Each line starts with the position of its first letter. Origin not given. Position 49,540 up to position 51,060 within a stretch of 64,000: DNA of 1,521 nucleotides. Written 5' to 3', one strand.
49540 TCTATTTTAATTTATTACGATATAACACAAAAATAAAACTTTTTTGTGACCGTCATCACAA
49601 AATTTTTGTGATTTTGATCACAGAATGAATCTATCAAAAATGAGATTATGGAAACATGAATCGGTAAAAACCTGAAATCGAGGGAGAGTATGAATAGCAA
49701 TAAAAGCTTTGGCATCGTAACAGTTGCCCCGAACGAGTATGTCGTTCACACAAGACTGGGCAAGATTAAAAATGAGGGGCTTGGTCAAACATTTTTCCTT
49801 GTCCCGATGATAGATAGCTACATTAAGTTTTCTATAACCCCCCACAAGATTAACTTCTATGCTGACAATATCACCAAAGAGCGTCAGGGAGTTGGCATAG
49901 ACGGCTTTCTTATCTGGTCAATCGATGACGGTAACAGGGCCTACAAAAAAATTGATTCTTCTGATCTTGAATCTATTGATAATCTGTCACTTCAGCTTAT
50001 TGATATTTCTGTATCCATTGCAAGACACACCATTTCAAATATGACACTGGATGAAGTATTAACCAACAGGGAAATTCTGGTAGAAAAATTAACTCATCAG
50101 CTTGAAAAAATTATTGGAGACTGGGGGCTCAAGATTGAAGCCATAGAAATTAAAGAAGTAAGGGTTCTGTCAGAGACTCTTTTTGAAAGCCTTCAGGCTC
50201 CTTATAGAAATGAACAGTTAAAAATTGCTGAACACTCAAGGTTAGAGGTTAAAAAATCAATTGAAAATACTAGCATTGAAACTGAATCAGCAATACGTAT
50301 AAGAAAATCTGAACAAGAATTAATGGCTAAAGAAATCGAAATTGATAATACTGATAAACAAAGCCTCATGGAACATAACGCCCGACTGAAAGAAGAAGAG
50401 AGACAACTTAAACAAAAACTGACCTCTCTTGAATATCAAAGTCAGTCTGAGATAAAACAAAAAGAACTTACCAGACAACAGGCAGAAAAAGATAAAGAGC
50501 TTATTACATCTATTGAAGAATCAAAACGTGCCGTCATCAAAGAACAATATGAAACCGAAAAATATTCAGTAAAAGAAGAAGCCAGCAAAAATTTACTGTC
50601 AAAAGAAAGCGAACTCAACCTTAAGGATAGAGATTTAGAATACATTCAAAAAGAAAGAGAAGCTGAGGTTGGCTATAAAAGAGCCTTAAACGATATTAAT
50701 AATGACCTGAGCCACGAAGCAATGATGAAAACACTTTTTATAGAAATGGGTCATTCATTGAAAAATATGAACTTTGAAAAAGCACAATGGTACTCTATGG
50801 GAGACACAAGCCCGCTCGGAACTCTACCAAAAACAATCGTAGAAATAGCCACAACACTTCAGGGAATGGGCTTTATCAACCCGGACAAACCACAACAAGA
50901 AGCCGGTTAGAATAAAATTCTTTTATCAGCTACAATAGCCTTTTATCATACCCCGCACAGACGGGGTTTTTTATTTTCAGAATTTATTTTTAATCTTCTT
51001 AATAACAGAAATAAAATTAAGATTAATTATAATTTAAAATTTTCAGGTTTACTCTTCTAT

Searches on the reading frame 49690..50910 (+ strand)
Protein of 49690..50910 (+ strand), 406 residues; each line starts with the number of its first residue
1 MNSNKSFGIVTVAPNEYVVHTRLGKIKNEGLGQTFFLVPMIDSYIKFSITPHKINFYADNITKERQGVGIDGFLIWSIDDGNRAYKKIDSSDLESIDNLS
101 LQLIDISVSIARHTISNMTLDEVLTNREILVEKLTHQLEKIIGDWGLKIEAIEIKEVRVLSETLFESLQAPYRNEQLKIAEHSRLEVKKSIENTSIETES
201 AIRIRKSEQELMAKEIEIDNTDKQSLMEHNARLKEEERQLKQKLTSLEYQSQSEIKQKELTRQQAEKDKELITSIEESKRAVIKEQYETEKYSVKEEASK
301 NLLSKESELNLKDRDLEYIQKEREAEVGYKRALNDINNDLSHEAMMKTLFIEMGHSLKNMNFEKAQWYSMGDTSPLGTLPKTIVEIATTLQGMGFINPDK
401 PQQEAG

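Call 10: search_protein_families(library=pfam, proteins=[window:49690-50910:+], max_evalue=0.01)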
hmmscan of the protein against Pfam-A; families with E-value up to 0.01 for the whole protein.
window:49690-50910:+ (406 aa): 1 family
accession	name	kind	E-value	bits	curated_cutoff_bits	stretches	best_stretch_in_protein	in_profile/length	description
PF01145.31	Band_7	-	2e-23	83.8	23.6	1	11-186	2-173/176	SPFH domain / Band 7 family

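Call 11: find_encoding_contigs(protein=window:49690-50910:+, flank=3000, max_places=6)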
Protein window:49690-50910:+ (406 aa): 14 contigs read that carry it; 6 places shown.
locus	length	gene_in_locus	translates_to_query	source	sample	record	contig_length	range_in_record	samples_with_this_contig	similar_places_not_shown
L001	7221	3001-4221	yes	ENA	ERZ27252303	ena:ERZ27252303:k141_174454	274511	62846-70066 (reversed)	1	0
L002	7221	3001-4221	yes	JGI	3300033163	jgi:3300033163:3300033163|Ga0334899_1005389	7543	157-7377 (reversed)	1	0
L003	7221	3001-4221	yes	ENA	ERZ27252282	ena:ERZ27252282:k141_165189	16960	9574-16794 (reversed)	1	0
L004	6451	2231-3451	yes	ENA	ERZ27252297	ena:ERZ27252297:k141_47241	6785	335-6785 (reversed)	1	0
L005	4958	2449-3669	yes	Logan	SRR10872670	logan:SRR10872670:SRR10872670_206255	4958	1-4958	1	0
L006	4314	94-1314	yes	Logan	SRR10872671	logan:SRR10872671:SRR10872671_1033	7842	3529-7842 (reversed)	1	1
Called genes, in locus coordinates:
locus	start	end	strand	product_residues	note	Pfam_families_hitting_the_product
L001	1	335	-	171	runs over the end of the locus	-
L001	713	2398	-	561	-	-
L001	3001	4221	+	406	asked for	PF01145:Band_7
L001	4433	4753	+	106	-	-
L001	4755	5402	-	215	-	-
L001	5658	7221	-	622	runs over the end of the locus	PF00128:Alpha-amylase (faint), PF14871:GHL6 (faint)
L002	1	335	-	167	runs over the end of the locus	?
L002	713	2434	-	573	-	-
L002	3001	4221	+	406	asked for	PF01145:Band_7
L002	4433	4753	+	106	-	-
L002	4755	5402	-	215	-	-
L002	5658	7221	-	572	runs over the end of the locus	?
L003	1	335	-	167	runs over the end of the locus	?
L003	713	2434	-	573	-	-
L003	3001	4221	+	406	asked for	PF01145:Band_7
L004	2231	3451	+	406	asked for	PF01145:Band_7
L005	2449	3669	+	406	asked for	PF01145:Band_7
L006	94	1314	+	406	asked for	PF01145:Band_7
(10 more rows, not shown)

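Call 12: find_homologous_proteins(query=window:49690-50907:+, max_evalue=1e-10)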
Query window:49690-50907:+ (406 aa): 11 proteins with E <= 1e-10 among 6407 candidates.
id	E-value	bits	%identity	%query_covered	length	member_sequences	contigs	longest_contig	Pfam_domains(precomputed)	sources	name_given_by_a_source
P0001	1.1e-254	862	100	100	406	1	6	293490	PF01145.32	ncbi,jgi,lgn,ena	jgi:hypothetical protein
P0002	3.1e-195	667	79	98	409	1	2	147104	PF01145.32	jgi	jgi:hypothetical protein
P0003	3.0e-177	607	69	98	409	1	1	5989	PF01145.32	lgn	-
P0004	4.5e-174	597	70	98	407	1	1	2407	PF01145.32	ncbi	ncbi:MAG: SPFH domain-containing protein [Cyanobacteriota bacterium]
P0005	2.6e-172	591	69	99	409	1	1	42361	PF01145.32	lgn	-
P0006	2.2e-163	562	67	99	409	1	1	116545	PF01145.32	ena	-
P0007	1.5e-161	556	65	99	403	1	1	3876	PF01145.32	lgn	-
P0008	2.5e-159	548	63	98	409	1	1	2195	PF01145.32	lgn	-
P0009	4.9e-159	547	62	98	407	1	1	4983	PF01145.32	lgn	-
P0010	1.1e-158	546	65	98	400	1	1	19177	PF01145.32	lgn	-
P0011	1.1e-157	543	64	98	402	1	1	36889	PF01145.32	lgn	-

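Call 14: find_related_loci(query=A1, collection=genome_contigs, flank=4000)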
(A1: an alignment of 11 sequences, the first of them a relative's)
Query A1 (406 aa) in genome_contigs; peptide patterns used: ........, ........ (x = any residue, [..] = any of these).
13 stretches matched a pattern; 1 encode a relative of the query (tblastn E <= 1e-3); 1 distinct loci.
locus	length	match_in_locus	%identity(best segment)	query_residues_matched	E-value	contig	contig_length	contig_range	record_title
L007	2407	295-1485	70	1-397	0e+0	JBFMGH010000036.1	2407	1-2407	MAG: Cyanobacteriota bacterium isolate MAG292 MAG292_36, whole genome shotgun sequence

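Call 15: find_related_loci(query=A1, collection=metagenome_contigs, flank=4000)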
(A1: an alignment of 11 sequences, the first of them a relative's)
Query A1 (406 aa) in metagenome_contigs; peptide patterns used: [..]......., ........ (x = any residue, [..] = any of these).
68 stretches matched a pattern, but none encodes a relative of the query by tblastn (E <= 1e-3).

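Call 16: find_encoding_contigs(protein=P0002, flank=4000, max_places=2)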
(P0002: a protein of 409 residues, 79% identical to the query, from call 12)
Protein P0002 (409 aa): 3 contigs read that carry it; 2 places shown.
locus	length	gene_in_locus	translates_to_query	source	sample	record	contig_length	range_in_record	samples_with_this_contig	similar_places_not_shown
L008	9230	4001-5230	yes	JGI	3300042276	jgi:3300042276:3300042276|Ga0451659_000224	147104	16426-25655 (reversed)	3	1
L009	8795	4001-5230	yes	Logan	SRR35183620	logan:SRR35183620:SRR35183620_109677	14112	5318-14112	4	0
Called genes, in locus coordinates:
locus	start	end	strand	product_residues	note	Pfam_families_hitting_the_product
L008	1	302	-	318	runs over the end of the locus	PF13524:Glyco_trans_1_2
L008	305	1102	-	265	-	PF00515:TPR_1 (faint), PF07719:TPR_2 (faint), PF13424:TPR_12 (faint), PF13432:TPR_16 (faint), PF14559:TPR_19 (faint)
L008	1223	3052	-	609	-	PF01541:GIY-YIG, PF12826:HHH_2 (faint), PF27096:UvrC_M, PF02151:UVR, PF22920:UvrC_RNaseH, PF08459:UvrC_RNaseH_dom, PF14520:HHH_5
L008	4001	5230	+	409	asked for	PF01145:Band_7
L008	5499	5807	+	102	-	-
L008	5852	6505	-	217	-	-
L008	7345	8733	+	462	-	PF07690:MFS_1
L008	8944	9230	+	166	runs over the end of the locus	PF00881:Nitroreductase, PF14512:TM1586_NiRdase (faint), PF00881:Nitroreductase (weak)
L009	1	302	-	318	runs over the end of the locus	PF13524:Glyco_trans_1_2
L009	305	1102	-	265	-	PF00515:TPR_1 (faint), PF07719:TPR_2 (faint), PF13424:TPR_12 (faint), PF13432:TPR_16 (faint), PF14559:TPR_19 (faint)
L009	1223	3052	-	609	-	PF01541:GIY-YIG, PF12826:HHH_2 (faint), PF27096:UvrC_M, PF02151:UVR, PF22920:UvrC_RNaseH, PF08459:UvrC_RNaseH_dom, PF14520:HHH_5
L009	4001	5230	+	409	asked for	PF01145:Band_7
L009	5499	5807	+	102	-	-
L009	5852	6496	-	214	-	-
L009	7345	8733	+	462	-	PF07690:MFS_1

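Call 17: find_encoding_contigs(protein=P0005, flank=4000, max_places=2)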
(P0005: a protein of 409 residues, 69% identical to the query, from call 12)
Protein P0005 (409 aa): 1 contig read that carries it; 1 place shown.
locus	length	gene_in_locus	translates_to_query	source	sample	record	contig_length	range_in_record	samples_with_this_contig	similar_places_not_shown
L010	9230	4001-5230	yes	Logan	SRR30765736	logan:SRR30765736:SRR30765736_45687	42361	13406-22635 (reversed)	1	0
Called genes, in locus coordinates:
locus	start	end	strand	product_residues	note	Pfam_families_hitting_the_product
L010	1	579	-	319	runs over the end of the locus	PF13524:Glyco_trans_1_2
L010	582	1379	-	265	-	PF24575:TPR_Slam (faint), PF00515:TPR_1 (weak), PF07719:TPR_2 (faint), PF13424:TPR_12 (faint), PF13432:TPR_16 (faint)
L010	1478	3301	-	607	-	PF01541:GIY-YIG, PF27096:UvrC_M, PF02151:UVR, PF22920:UvrC_RNaseH, PF08459:UvrC_RNaseH_dom, PF14520:HHH_5 (weak)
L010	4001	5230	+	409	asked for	PF01145:Band_7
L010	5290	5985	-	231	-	-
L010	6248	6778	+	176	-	PF18306:LDcluster4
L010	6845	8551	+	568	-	-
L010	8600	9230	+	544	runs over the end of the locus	-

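Call 18: find_encoding_contigs(protein=P0006, flank=4000, max_places=2)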
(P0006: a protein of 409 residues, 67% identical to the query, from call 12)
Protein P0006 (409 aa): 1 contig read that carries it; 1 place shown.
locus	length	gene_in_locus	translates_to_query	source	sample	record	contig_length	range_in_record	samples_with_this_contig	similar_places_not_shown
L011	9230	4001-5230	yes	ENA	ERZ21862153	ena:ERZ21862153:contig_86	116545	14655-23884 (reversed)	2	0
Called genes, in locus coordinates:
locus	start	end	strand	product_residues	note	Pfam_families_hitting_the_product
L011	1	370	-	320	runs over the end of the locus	PF13524:Glyco_trans_1_2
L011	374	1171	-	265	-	PF07719:TPR_2 (faint), PF14559:TPR_19 (faint)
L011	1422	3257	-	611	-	PF01541:GIY-YIG, PF27096:UvrC_M, PF02151:UVR, PF22920:UvrC_RNaseH, PF08459:UvrC_RNaseH_dom, PF14520:HHH_5, PF12826:HHH_2 (weak)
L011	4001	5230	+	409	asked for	PF01145:Band_7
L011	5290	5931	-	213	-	-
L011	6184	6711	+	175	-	PF18306:LDcluster4 (weak)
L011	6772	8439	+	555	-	-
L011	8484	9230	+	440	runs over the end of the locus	PF05402:PqqD (faint), PF04055:Radical_SAM, PF13186:SPASM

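Call 19: find_encoding_contigs(protein=P0010, flank=4000, max_places=2)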
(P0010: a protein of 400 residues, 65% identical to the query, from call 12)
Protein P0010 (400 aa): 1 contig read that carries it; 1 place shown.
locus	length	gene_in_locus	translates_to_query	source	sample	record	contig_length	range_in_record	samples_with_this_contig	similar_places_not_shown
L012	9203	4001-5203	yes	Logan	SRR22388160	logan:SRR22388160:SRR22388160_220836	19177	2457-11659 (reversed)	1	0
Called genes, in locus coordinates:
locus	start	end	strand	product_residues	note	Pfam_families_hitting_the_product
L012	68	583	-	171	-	-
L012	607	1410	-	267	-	PF24575:TPR_Slam (faint), PF07719:TPR_2 (faint)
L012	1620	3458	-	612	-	PF01541:GIY-YIG, PF27096:UvrC_M, PF02151:UVR, PF22920:UvrC_RNaseH, PF08459:UvrC_RNaseH_dom, PF14520:HHH_5, PF12826:HHH_2 (weak)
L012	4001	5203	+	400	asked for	PF01145:Band_7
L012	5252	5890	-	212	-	-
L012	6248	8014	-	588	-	PF00515:TPR_1 (faint), PF07719:TPR_2 (faint), PF13174:TPR_6 (faint), PF13176:TPR_7 (faint), PF23914:TPR_CcmH_CycH, PF13181:TPR_8 (weak), PF13424:TPR_12 (weak), PF13414:TPR_11 (weak), +11 more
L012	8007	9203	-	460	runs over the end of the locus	PF13424:TPR_12 (weak), PF13432:TPR_16, PF00515:TPR_1, PF07719:TPR_2 (weak), PF23914:TPR_CcmH_CycH (weak), PF00515:TPR_1 (weak), PF13424:TPR_12 (weak), PF13371:TPR_9 (weak), +13 more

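Call 20: find_encoding_contigs(protein=P0011, flank=4000, max_places=2)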
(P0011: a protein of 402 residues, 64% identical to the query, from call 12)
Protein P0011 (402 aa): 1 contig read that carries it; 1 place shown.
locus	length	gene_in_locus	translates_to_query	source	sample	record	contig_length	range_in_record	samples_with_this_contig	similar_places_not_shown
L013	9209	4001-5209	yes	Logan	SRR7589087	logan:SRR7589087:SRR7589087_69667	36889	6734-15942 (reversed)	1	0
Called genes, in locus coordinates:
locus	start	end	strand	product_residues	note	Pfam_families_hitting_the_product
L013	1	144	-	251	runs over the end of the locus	-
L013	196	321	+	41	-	-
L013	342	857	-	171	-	-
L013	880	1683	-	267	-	PF24575:TPR_Slam (faint), PF14559:TPR_19 (faint), PF07719:TPR_2 (faint), PF13414:TPR_11 (faint)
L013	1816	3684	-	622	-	PF01541:GIY-YIG, PF27096:UvrC_M, PF02151:UVR, PF22920:UvrC_RNaseH, PF08459:UvrC_RNaseH_dom, PF14520:HHH_5 (weak)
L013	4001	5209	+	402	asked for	PF01145:Band_7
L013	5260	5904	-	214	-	-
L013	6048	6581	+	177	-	PF18306:LDcluster4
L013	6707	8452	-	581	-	PF25063:ARM_TT21_C (faint), PF07719:TPR_2 (faint), PF13414:TPR_11 (weak), PF23914:TPR_CcmH_CycH, PF00515:TPR_1 (weak), PF13181:TPR_8 (weak), PF13424:TPR_12 (weak), PF13414:TPR_11 (weak), +11 more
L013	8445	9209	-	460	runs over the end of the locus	PF25063:ARM_TT21_C (weak), PF00515:TPR_1 (weak), PF13424:TPR_12, PF13432:TPR_16 (weak), PF00515:TPR_1, PF07719:TPR_2 (weak), PF00515:TPR_1 (weak), PF13371:TPR_9, +12 more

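Call 21: find_encoding_contigs(protein=P0003, flank=4000, max_places=2)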
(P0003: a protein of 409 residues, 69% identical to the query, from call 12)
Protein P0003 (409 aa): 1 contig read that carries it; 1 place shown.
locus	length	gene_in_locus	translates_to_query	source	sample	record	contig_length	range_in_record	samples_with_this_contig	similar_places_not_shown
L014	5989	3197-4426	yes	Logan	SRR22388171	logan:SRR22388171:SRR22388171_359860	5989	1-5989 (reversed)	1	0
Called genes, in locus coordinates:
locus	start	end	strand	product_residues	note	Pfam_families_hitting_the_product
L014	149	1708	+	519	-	PF00133:tRNA-synt_1, PF01406:tRNA-synt_1e, PF09334:tRNA-synt_1g, PF00133:tRNA-synt_1, PF01406:tRNA-synt_1e (weak), PF08264:Anticodon_1 (weak)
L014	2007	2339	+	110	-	-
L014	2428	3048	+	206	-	PF00484:Pro_CA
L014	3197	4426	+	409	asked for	PF01145:Band_7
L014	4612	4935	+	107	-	-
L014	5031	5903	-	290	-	PF01040:UbiA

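Call 22: find_encoding_contigs(protein=P0009, flank=4000, max_places=2)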
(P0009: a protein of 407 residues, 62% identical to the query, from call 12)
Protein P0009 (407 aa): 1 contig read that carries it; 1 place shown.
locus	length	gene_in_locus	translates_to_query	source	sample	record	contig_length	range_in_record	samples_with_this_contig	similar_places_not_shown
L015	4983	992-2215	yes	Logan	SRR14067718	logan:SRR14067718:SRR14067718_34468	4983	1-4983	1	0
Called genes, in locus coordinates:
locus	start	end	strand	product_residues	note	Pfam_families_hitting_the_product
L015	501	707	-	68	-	-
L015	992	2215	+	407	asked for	PF01145:Band_7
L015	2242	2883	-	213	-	-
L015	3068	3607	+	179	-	PF18306:LDcluster4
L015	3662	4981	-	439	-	?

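Call 23: find_encoding_contigs(protein=P0007, flank=4000, max_places=2)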
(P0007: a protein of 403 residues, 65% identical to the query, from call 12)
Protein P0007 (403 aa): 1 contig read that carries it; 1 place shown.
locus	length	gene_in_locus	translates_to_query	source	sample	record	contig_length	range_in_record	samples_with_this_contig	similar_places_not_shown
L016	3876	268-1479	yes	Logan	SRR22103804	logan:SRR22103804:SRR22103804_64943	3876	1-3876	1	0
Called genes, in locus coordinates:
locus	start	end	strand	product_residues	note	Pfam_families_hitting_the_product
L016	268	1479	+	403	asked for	PF01145:Band_7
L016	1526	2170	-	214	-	-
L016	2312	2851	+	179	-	PF18306:LDcluster4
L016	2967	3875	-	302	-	?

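Call 48: search_protein_families(library=ncbifam, proteins=[window:49690-50910:+], max_evalue=0.01)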
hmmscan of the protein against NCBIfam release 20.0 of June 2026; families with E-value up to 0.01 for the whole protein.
window:49690-50910:+ (406 aa): 0 families

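Call 54: find_encoding_contigs(protein=P0008, flank=4000, max_places=2)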
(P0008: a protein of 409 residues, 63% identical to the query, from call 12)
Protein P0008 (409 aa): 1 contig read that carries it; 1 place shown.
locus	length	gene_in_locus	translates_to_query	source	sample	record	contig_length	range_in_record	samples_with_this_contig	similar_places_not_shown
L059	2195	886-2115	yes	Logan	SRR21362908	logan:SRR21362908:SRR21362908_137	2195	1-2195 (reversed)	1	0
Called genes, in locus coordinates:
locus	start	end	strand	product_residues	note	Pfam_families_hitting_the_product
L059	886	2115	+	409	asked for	PF01145:Band_7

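Call 73: search_solved_structures(query=window:49690-50907:+, max_evalue=0.001)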
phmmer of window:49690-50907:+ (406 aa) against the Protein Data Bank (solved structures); distinct sequences matched with E-value up to 0.001: 13.
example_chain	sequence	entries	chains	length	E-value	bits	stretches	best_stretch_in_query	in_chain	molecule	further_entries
9wmj_A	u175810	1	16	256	6.3e-10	42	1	16-200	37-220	Stomatin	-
9wkz_A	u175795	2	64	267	7.2e-10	41.9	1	16-200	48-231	Stomatin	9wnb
9z7u_F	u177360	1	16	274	7.8e-10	41.7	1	16-200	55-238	Stomatin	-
8z5g_A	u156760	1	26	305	8.2e-10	41.7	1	61-230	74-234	Protein QmcA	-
9oh9_A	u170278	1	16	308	1.1e-09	41.3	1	16-200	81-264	Stomatin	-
9zd2_F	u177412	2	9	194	4.9e-09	39.1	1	16-159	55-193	Stomatin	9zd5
4fvj_A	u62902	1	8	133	1.3e-06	31.1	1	39-159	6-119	Stomatin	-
4fvf_A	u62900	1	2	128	1.8e-06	30.7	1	42-159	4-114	Stomatin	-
4fvg_A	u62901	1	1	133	4e-06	29.5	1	59-159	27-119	Stomatin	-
2rpb_A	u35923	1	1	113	9e-06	28.4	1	93-157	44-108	hypothetical membrane protein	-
7wh3_A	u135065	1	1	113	5.6e-05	25.8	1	60-159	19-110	Stomatin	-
3bk6_A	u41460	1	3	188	5.6e-05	25.7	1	95-204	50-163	PH stomatin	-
8gn9_A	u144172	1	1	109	0.00036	23.1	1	95-159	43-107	Stomatin homolog PH1511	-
